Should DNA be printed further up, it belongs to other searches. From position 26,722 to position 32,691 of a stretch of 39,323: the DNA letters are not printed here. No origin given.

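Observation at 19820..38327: Eleven-gene nan-like string: NanA + YhcH + ABC importer + redox enzyme coupled to non-canonical BNR propellers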

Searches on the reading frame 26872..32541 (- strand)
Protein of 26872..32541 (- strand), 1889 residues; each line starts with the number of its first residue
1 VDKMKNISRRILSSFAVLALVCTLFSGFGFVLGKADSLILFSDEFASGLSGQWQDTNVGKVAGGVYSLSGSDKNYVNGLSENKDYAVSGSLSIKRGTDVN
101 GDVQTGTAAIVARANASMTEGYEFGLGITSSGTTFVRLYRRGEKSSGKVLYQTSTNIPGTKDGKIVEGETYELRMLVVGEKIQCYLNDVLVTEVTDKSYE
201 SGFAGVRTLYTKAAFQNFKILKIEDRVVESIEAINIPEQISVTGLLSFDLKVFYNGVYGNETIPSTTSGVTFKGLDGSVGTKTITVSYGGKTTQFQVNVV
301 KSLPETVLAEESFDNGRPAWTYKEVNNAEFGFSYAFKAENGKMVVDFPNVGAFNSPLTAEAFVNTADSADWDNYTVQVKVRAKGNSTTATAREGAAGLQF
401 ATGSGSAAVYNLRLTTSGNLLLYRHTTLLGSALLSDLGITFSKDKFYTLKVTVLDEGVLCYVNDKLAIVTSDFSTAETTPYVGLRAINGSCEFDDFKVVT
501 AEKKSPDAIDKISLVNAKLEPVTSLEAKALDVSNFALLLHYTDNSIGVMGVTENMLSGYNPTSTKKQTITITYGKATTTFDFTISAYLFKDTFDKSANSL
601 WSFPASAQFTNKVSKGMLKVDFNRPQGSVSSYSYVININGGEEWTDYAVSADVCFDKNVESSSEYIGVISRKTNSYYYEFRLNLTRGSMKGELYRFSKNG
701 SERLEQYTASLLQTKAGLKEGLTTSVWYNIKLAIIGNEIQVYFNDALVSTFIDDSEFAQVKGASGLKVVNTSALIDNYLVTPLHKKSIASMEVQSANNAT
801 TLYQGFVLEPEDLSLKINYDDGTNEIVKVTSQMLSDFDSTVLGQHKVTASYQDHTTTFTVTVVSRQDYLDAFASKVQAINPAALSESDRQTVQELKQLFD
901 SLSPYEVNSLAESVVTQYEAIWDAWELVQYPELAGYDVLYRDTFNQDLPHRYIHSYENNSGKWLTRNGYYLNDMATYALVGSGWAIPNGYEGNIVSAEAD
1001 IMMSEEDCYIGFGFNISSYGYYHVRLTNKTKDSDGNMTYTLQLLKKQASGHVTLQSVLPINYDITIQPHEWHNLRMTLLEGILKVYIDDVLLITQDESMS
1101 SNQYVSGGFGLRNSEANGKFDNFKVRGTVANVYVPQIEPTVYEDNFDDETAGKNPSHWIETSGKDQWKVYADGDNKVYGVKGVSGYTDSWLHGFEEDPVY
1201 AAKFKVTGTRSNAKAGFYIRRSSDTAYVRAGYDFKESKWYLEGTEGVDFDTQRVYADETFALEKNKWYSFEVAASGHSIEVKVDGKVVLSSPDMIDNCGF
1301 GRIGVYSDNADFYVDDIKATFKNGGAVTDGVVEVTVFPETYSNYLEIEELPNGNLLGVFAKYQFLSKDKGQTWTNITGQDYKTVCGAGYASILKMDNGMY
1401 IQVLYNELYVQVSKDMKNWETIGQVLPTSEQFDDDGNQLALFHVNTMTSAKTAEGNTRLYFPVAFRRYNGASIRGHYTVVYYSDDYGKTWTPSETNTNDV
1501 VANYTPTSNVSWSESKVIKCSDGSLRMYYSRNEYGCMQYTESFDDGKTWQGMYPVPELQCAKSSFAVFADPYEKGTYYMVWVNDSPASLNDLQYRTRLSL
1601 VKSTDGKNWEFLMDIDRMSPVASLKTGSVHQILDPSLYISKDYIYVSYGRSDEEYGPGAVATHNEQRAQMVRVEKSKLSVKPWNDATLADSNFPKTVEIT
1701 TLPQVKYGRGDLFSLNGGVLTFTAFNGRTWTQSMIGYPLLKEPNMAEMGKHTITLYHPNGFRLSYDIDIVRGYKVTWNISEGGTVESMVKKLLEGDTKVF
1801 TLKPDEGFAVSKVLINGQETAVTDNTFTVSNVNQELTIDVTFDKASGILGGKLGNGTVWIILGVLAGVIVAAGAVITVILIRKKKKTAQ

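Call 4: search_protein_families(library=pfam, proteins=[window:26872-32541:-], max_evalue=0.01)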
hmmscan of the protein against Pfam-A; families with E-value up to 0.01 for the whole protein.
window:26872-32541:- (1889 aa): 6 families
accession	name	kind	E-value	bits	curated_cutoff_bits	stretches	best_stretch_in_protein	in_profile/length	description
PF06439.18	3keto-disac_hyd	-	2.9e-20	73.5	26.8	2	112-220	76-186/187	3-keto-disaccharide hydrolase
PF21708.4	Glyco_hydro_59_C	-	1.3e-17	64.7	27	1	615-750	19-143/175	Galactocerebrosidase, C-terminal lectin domain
PF19763.6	DUF6250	-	1.6e-15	57.8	26.9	1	122-218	75-165/165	Domain of unknown function (DUF6250)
PF13088.12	BNR_2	-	9.1e-10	38.8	31.4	1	1456-1619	121-258/277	BNR repeat-like domain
PF07523.18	Big_3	-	1e-06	29.3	21.2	1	800-862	6-68/68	Bacterial Ig-like domain (group 3)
PF24316.1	Tli3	-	0.00055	20.7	27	0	1454-1499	60-107/129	T6SS Tli3 immunity protein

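Call 6: search_protein_families(library=ncbifam, proteins=[window:26872-32541:-], max_evalue=0.01)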
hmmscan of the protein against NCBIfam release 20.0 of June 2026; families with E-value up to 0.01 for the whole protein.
window:26872-32541:- (1889 aa): 0 families
